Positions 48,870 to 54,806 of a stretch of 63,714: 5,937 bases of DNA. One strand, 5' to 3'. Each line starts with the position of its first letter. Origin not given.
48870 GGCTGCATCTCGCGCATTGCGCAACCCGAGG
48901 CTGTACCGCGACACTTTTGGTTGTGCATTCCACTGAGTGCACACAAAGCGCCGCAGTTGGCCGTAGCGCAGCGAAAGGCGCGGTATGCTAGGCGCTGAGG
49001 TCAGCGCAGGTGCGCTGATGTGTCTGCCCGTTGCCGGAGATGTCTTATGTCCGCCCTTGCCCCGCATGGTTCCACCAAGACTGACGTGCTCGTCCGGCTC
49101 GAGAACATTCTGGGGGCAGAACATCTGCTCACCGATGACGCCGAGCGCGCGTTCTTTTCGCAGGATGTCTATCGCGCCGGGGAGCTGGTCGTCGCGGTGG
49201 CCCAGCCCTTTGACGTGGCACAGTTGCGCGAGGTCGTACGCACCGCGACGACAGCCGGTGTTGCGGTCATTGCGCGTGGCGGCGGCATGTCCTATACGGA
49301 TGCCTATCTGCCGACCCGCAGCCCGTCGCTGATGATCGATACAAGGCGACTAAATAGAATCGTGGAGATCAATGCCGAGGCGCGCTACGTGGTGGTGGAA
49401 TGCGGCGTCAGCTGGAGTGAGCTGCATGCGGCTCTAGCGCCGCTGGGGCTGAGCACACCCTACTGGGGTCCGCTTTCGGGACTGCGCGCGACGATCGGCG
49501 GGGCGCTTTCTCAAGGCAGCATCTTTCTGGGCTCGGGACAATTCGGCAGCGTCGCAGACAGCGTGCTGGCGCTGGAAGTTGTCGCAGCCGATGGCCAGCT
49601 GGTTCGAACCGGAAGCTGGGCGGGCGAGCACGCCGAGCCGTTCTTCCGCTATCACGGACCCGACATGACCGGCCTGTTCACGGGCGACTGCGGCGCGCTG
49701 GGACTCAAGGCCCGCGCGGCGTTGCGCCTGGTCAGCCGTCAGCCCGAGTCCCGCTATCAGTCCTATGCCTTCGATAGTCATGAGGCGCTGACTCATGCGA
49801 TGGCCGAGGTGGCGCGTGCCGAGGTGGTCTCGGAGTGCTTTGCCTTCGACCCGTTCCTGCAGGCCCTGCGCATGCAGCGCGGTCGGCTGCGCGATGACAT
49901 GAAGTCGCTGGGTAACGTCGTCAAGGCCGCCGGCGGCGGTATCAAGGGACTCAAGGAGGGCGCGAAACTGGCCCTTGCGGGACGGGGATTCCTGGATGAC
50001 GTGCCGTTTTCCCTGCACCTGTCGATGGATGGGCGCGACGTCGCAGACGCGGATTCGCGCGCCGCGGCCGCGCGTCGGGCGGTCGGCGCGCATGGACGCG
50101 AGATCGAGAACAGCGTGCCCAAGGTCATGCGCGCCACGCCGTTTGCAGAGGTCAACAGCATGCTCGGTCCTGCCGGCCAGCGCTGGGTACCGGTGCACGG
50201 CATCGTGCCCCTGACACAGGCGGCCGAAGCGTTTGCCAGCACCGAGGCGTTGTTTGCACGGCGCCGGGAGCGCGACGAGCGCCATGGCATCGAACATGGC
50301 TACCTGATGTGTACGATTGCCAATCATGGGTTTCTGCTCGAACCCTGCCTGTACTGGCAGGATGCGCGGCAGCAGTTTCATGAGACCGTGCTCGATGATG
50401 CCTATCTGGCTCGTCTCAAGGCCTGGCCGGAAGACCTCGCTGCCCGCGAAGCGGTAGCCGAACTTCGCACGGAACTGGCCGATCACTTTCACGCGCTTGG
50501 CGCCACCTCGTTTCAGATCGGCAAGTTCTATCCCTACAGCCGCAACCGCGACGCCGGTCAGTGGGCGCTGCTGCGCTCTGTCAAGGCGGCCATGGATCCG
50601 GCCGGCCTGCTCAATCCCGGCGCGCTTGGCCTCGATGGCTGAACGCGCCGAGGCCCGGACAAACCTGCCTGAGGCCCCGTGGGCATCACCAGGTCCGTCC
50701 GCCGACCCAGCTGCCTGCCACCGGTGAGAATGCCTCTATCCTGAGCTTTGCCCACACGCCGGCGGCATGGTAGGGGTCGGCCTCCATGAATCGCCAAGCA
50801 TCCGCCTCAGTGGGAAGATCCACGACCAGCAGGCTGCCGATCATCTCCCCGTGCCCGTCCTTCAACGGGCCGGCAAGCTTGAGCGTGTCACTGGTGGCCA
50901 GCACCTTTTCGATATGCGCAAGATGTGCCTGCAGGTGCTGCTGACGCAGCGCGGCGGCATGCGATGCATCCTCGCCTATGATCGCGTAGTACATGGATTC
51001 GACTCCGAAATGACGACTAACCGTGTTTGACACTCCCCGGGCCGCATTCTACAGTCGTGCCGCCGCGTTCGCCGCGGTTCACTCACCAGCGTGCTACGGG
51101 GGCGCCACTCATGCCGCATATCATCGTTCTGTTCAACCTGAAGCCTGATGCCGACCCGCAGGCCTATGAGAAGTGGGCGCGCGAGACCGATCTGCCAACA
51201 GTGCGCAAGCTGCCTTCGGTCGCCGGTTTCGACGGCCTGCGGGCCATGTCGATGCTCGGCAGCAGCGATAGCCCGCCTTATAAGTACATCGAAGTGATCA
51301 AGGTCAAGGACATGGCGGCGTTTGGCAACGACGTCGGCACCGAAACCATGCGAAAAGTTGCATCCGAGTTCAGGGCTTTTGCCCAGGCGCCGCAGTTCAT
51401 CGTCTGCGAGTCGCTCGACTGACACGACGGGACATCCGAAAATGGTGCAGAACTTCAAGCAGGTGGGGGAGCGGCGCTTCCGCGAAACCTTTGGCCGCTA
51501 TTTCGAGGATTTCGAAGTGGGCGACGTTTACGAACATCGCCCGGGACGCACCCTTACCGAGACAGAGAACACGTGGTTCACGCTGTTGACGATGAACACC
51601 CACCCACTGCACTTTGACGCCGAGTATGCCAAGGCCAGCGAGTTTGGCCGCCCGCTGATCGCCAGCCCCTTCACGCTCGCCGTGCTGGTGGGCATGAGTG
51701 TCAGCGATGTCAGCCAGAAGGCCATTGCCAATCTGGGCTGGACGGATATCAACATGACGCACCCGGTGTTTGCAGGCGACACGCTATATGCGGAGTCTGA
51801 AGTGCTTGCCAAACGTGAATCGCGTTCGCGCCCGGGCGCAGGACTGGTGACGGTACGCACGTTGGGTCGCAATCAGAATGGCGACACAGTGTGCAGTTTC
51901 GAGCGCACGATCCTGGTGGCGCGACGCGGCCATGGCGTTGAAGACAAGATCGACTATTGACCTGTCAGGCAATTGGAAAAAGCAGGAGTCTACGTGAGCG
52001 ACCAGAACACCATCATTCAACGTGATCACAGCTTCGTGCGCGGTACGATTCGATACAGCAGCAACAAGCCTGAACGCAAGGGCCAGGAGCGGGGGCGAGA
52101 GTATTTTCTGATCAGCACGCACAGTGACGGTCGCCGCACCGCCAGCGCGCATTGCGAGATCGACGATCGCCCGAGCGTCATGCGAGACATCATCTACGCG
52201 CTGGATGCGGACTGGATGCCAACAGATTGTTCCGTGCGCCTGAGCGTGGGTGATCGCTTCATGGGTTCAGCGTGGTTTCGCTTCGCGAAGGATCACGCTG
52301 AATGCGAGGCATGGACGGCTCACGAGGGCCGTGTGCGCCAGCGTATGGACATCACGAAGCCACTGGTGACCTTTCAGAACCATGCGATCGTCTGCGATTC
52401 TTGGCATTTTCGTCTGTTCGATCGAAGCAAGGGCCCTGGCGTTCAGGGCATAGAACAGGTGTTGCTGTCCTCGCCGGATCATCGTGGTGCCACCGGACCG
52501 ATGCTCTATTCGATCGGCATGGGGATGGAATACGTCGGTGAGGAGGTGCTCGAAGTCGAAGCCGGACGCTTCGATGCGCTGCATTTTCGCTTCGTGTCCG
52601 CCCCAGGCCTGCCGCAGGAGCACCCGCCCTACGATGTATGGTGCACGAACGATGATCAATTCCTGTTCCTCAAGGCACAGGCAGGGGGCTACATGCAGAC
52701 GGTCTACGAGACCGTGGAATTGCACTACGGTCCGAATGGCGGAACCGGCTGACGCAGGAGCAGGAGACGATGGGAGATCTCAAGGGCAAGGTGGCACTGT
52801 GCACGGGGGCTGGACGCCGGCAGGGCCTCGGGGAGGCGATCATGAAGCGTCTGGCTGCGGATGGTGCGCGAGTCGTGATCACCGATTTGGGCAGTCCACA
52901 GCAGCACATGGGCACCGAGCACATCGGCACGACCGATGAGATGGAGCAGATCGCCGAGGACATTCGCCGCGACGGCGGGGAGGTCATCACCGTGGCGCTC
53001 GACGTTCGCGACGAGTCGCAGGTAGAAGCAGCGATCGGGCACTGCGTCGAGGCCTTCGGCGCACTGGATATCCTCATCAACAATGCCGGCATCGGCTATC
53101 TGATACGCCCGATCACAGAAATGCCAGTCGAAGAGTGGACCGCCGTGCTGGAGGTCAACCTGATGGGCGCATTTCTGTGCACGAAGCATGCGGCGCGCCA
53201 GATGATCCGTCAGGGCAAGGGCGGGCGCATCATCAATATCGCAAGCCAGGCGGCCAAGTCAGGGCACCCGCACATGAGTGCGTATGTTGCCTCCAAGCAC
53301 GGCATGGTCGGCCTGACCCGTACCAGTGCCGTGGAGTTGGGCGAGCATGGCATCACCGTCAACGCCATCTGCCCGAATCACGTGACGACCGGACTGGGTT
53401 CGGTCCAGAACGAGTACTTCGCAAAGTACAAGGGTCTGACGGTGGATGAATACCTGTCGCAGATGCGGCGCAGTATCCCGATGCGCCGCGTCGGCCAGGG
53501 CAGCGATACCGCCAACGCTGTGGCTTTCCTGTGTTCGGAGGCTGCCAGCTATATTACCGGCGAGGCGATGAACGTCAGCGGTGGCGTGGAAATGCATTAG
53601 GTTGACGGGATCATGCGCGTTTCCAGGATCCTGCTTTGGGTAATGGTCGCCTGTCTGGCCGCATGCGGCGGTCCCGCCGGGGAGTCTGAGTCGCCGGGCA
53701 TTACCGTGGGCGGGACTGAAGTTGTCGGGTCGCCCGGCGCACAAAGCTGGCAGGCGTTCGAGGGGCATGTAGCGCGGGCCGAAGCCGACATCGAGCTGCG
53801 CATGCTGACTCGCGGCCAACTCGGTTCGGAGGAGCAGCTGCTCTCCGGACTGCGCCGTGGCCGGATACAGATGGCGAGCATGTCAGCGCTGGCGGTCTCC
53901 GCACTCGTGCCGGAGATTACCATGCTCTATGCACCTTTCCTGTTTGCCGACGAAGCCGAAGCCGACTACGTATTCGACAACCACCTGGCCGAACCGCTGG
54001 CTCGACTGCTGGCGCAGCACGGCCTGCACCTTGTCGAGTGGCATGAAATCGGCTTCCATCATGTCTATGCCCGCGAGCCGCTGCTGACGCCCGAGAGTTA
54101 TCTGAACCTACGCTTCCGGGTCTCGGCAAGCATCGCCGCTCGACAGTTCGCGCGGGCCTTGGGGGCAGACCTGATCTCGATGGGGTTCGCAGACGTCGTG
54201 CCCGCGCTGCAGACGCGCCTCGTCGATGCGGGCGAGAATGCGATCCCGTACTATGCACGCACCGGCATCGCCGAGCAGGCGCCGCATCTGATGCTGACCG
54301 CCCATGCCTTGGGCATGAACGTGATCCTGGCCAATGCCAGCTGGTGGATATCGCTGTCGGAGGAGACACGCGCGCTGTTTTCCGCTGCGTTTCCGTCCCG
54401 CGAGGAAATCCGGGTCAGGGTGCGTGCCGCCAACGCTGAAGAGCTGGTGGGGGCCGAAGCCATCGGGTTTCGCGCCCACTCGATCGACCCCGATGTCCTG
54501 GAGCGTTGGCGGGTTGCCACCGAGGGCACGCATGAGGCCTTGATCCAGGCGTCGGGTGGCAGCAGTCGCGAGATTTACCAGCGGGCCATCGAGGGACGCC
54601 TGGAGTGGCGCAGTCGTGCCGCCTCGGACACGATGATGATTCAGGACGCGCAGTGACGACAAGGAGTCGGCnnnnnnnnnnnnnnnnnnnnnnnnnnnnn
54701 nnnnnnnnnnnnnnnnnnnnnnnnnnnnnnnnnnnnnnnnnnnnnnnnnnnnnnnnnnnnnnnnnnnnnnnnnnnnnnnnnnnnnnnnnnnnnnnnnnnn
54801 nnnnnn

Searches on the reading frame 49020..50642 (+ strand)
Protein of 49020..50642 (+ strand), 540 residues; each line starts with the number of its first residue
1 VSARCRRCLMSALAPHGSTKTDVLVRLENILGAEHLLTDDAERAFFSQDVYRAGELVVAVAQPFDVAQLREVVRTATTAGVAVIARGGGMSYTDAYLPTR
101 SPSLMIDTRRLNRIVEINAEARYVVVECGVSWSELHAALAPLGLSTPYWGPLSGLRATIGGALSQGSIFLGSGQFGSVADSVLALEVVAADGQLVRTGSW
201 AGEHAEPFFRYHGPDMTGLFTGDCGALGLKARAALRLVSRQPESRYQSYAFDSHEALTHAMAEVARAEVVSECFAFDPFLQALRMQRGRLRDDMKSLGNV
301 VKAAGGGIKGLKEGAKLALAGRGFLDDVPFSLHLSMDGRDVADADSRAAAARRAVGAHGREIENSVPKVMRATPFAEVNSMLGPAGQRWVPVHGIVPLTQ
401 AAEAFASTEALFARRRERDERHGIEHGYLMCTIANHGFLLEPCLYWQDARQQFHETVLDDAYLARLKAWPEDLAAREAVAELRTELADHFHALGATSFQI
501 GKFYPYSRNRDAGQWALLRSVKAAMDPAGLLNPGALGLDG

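Call 12: search_protein_families(library=pfam, proteins=[window:49020-50642:+])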
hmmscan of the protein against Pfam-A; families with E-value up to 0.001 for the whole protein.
window:49020-50642:+ (540 aa): 2 families
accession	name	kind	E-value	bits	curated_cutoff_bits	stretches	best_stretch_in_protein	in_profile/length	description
PF01565.28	FAD_binding_4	-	1.1e-31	109.9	26.4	1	59-198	3-139/139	FAD binding domain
PF02913.24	FAD-oxidase_C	-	3.1e-06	27.5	21.2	1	246-534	7-246/248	FAD linked oxidases, C-terminal domain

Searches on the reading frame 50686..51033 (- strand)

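Call 12: search_protein_families(library=pfam, proteins=[window:50686-51033:-])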
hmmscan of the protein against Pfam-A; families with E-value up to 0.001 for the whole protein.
window:50686-51033:- (115 aa): 1 family
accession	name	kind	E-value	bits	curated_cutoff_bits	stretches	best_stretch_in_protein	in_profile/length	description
PF03795.20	YCII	-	3.4e-13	50.3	24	1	14-102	1-94/95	YCII-related domain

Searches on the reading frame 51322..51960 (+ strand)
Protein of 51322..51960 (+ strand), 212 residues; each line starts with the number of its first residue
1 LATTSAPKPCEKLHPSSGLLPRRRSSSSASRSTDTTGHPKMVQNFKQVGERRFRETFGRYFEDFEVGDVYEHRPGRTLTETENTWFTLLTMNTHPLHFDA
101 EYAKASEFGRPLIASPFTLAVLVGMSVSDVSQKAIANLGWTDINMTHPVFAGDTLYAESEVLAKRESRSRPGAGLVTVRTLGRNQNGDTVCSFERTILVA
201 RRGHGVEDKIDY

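Call 12: search_protein_families(library=pfam, proteins=[window:51322-51960:+])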
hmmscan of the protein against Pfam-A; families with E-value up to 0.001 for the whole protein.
window:51322-51960:+ (212 aa): 3 families
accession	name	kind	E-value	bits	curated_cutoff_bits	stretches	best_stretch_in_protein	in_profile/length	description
PF19315.5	MC_hydratase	-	1.8e-30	106.7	26.5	1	44-203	7-168/353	Mesaconyl-CoA hydratase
PF01575.25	MaoC_dehydratas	-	1.4e-20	73.6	27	1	66-174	6-113/123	MaoC like domain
PF13452.11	FAS1_DH_region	-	1.9e-07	31.7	22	1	91-192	27-131/132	FAS1-like, dehydratase domain region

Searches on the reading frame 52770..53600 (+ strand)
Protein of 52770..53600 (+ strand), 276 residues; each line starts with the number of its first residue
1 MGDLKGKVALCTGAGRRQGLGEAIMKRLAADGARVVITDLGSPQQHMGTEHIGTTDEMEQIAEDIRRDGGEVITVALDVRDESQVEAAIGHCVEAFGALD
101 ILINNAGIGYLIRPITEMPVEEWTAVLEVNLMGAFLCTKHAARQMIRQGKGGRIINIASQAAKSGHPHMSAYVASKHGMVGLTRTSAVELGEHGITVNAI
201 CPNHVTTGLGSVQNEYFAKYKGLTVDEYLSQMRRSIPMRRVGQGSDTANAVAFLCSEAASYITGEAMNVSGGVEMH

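Call 12: search_protein_families(library=pfam, proteins=[window:52770-53600:+])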
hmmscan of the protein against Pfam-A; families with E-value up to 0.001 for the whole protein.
window:52770-53600:+ (276 aa): 3 families
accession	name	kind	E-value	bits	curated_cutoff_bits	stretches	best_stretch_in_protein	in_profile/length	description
PF13561.12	adh_short_C2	-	7e-59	199.7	27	1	13-273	1-235/236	Enoyl-(Acyl carrier protein) reductase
PF00106.31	adh_short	-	6e-53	179.7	26.6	1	7-211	1-188/195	short chain dehydrogenase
PF08659.16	KR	-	7.1e-10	39.5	22.6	1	17-197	9-173/180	KR domain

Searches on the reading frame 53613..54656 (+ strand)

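Call 12: search_protein_families(library=pfam, proteins=[window:53613-54656:+])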
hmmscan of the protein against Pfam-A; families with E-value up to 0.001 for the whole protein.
window:53613-54656:+ (347 aa): 1 family
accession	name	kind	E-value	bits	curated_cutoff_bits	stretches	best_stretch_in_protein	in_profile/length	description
PF03480.18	DctP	-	1e-43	150.1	23.4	1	56-308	26-280/286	Bacterial extracellular solute-binding protein, family 7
